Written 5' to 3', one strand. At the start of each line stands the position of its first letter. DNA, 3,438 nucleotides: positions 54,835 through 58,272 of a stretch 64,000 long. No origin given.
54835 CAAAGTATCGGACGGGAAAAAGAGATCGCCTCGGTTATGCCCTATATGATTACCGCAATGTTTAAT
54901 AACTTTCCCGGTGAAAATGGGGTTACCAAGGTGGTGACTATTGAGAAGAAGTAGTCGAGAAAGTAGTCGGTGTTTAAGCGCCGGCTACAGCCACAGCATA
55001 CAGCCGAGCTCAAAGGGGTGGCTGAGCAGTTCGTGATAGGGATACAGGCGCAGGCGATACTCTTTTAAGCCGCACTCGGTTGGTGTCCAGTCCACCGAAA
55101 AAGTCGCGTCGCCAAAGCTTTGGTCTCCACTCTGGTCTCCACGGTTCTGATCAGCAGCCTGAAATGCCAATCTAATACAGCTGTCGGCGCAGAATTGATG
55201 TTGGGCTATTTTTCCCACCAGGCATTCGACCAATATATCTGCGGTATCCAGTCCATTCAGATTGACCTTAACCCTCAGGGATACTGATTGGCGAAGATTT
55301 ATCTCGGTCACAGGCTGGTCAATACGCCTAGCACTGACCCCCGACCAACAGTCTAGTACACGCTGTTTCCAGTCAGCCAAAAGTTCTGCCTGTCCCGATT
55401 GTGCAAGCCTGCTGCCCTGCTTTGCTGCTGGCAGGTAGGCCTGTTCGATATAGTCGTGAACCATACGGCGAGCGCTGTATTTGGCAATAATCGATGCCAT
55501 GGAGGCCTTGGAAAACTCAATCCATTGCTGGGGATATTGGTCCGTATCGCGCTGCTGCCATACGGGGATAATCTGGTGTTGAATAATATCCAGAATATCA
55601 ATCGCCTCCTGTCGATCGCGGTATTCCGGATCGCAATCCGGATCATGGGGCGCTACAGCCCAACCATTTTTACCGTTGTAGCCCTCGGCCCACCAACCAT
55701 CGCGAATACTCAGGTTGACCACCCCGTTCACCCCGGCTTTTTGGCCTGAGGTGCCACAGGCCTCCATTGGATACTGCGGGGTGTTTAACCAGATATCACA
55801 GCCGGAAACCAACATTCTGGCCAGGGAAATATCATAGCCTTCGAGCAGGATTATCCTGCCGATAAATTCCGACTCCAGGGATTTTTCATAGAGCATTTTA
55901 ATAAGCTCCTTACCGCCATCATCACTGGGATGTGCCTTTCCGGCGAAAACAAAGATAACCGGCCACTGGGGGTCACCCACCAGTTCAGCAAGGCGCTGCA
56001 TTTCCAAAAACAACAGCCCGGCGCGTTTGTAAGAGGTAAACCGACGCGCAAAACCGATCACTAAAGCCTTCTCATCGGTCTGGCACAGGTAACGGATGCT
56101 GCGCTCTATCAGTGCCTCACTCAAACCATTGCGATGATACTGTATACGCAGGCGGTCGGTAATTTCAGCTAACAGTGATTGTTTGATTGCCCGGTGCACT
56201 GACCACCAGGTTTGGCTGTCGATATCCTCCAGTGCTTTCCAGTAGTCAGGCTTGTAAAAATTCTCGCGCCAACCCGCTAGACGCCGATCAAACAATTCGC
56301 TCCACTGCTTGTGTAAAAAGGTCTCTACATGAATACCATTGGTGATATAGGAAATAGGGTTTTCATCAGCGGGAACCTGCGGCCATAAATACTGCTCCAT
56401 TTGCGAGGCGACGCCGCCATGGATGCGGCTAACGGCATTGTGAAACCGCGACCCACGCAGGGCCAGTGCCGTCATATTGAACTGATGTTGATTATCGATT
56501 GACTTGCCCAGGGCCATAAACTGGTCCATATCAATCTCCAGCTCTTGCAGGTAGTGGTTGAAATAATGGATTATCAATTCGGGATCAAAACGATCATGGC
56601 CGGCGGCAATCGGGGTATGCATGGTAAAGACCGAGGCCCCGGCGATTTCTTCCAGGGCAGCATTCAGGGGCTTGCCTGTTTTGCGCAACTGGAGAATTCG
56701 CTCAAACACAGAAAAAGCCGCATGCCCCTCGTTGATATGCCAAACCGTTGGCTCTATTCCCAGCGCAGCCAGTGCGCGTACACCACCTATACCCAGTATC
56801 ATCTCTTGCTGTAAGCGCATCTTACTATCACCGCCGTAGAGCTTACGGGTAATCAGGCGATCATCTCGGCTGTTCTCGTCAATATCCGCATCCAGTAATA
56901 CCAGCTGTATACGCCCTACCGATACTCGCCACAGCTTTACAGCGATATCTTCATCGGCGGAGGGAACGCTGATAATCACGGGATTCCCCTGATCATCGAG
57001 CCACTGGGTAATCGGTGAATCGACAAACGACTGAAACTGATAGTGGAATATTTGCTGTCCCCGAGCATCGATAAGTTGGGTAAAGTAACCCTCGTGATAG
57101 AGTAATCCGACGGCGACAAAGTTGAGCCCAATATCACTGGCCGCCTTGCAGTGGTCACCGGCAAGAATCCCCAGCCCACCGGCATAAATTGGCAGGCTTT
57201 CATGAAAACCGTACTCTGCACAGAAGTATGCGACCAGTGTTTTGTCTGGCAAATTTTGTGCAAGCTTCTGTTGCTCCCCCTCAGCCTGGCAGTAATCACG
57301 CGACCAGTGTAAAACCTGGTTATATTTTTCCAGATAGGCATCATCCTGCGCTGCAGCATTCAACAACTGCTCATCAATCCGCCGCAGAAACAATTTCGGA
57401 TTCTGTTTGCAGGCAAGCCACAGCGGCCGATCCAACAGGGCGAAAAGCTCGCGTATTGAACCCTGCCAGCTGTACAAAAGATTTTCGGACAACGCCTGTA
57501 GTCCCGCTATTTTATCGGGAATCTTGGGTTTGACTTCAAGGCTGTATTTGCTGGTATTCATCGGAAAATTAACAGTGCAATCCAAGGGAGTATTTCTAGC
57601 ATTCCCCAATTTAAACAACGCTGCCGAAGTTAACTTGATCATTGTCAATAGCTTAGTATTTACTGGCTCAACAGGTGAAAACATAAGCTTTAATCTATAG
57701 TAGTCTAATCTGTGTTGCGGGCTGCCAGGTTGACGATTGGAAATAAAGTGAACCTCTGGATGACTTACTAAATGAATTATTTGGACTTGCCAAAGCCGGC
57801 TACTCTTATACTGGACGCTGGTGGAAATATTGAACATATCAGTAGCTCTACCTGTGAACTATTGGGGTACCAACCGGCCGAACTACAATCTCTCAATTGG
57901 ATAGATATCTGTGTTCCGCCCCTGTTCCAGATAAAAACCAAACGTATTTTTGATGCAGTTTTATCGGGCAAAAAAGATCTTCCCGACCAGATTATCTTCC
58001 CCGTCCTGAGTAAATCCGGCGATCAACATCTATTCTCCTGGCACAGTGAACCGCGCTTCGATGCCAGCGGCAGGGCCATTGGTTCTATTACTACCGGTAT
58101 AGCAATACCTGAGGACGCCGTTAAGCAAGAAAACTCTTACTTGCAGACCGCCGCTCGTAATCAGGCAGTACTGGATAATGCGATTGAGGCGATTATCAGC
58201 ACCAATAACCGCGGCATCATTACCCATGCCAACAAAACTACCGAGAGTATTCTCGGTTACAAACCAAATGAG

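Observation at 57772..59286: FixL-like kinase with Cys in place of the proximal heme histidine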

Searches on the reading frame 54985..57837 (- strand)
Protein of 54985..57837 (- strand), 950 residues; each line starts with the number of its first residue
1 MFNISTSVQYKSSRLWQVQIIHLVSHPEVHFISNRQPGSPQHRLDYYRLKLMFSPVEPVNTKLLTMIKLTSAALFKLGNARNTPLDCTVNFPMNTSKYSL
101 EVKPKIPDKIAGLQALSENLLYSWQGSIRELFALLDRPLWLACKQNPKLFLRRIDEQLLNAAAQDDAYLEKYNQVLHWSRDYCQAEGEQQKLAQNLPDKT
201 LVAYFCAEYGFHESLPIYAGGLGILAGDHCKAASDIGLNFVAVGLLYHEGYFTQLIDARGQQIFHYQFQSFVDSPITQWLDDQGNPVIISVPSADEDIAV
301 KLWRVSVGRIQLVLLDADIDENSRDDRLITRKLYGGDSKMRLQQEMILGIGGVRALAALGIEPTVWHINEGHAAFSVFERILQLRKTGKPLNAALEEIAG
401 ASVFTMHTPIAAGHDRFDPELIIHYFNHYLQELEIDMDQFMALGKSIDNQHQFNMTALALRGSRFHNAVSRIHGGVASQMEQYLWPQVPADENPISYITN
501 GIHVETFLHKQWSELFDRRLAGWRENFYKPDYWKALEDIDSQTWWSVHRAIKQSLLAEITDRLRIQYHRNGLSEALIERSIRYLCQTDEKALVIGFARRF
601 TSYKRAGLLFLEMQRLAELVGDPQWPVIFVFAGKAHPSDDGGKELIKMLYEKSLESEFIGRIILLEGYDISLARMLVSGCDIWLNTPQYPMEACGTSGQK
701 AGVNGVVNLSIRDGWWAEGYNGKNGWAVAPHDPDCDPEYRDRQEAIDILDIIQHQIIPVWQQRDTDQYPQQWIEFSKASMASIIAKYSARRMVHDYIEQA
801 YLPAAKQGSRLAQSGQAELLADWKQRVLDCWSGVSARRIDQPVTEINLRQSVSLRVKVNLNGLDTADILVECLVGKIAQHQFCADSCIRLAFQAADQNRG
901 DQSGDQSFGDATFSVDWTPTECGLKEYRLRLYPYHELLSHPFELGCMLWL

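Call 13: search_protein_families(library=pfam, proteins=[window:54985-57837:-], max_evalue=0.0001)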
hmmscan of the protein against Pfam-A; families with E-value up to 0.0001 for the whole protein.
window:54985-57837:- (950 aa): 2 families
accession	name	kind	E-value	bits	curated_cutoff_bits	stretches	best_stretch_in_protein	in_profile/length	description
PF11897.13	DUF3417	-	5.1e-28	98.1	25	1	106-215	1-109/109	Protein of unknown function (DUF3417)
PF00343.26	Phosphorylase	-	5.3e-16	58.5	27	1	367-714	221-579/713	Carbohydrate phosphorylase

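Call 35: search_protein_families(library=ncbifam, proteins=[window:54985-57837:-], max_evalue=0.001)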
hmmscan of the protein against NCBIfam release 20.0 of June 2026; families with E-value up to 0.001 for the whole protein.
window:54985-57837:- (950 aa): 4 families
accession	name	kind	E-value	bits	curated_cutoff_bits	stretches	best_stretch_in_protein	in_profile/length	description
TIGR02094.1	more_P_ylases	subfamily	6.7e-228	758.3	191.7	1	202-803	1-600/600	alpha-glucan family phosphorylase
NF041129.1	maldex_phorlase_Thcocales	equivalog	3.3e-218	726.8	1500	1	103-942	2-814/816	maltodextrin phosphorylase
TIGR02093.1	P_ylase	subfamily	5.9e-12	44.5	552.9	1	434-714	395-670/804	glycogen/starch/alpha-glucan family phosphorylase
NF011561.0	PRK14985.1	equivalog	0.00052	18.3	1273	0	586-714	525-663/800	maltodextrin phosphorylase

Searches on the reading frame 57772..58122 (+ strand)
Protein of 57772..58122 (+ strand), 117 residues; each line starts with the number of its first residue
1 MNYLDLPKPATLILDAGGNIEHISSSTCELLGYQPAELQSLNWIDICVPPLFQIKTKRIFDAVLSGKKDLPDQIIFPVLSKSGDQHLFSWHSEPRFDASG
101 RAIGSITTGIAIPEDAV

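Call 53: search_solved_structures(query=window:57772-58122:+, max_evalue=1, show_alignments=1)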
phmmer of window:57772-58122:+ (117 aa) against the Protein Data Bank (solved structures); distinct sequences matched with E-value up to 1: 9.
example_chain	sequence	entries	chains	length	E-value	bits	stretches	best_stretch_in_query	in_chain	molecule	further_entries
6xu8_Cj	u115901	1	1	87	0.038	17.3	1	10-44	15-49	Probable 60S ribosomal protein L37-A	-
4v6w_Cj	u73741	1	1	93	0.043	17.1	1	10-44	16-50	60S ribosomal protein L37-A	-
8ip8_UA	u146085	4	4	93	0.27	14.6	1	8-44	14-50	60S ribosomal protein eL37 | Ribosomal protein L37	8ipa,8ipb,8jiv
8s7v_I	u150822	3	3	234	0.29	14.5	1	10-75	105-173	Methyl-coenzyme M reductase operon protein C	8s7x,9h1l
4v3p_Ll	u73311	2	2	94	0.37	14.1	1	8-44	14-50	Ribosomal protein L37 | 60S ribosomal protein L37E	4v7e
5it7_jj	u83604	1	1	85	0.41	14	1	10-44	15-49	Ribosomal protein L37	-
6uz7_Bj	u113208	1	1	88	0.43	13.9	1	10-44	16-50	Ribosomal protein L37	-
8esq_j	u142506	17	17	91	0.56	13.5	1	11-43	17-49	60S ribosomal protein L37-B | Large ribosomal subunit protein eL37B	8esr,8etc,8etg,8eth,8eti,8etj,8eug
4v7h_BY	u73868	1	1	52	0.75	13.1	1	10-43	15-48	60S ribosomal protein L37(A)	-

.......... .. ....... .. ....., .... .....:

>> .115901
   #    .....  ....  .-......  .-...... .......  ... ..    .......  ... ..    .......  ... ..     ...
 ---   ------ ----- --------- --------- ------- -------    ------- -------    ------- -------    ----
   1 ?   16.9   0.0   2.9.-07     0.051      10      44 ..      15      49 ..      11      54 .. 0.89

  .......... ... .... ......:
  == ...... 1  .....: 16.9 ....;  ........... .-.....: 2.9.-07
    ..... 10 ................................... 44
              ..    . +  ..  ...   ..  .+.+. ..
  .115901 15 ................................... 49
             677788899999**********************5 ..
